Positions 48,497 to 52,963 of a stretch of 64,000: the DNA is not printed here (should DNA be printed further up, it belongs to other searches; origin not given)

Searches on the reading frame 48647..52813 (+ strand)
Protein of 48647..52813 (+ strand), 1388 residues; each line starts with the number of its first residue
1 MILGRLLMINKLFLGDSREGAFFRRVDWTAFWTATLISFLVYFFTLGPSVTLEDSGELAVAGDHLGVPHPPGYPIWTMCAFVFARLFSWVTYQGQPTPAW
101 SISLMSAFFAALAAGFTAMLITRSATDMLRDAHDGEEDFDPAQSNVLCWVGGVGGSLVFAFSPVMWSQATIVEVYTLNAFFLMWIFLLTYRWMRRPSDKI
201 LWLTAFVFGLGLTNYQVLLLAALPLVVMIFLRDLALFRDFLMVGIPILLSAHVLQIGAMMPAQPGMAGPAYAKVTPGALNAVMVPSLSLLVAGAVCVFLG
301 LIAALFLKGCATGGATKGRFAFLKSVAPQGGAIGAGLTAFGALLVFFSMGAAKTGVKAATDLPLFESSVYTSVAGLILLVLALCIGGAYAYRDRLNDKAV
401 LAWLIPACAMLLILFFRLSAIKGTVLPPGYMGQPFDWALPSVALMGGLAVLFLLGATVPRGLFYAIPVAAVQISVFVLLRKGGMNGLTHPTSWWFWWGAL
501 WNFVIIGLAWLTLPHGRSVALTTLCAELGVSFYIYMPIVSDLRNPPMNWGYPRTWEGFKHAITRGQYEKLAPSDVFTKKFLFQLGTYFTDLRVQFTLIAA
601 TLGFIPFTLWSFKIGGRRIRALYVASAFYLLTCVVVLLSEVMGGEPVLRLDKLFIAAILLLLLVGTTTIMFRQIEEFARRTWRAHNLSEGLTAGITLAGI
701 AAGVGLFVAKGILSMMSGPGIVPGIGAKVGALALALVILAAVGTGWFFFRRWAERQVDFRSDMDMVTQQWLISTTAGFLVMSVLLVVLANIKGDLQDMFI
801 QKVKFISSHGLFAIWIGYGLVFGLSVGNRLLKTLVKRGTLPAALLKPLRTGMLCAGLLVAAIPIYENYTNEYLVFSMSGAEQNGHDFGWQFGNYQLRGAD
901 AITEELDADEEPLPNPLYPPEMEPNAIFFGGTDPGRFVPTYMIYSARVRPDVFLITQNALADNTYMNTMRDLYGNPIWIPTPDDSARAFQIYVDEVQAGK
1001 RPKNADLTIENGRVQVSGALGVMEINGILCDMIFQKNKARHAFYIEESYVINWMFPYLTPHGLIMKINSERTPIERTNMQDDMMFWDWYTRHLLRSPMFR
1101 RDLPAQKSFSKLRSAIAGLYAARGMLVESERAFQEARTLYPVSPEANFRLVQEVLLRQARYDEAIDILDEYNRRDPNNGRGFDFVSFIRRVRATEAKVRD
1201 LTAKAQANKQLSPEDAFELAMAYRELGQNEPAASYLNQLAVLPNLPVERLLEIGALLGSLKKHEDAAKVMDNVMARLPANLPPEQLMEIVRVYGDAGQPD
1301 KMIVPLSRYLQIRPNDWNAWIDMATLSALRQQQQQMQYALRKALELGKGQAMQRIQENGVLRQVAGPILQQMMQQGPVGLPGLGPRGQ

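Call 10: search_protein_families(library=pfam, proteins=[window:48647-52813:+], max_evalue=0.01)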
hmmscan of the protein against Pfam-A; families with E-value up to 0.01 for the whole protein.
window:48647-52813:+ (1388 aa): 7 families
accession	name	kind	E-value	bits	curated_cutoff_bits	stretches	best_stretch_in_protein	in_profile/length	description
PF11028.14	TMEM260-like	-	6.7e-33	114.4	24.2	1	54-231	1-171/179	Protein O-mannosyl-transferase TMEM260-like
PF13428.12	TPR_14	-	6.6e-11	42.2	23.5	0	1284-1326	2-44/44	Tetratricopeptide repeat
PF14559.12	TPR_19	-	5.7e-05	23.8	25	1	1122-1178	3-58/68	Tetratricopeptide repeat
PF13174.12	TPR_6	-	0.00078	20.4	26.3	0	1217-1239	4-26/33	Tetratricopeptide repeat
PF12895.13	ANAPC3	-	0.001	19.7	27.2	0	1206-1272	16-81/82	Anaphase-promoting complex, cyclosome, subunit 3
PF07719.23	TPR_2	-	0.0018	18.7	27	0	1216-1239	4-27/34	Tetratricopeptide repeat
PF13432.12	TPR_16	-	0.0069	17.3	32.7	0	1128-1178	15-64/65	Tetratricopeptide repeat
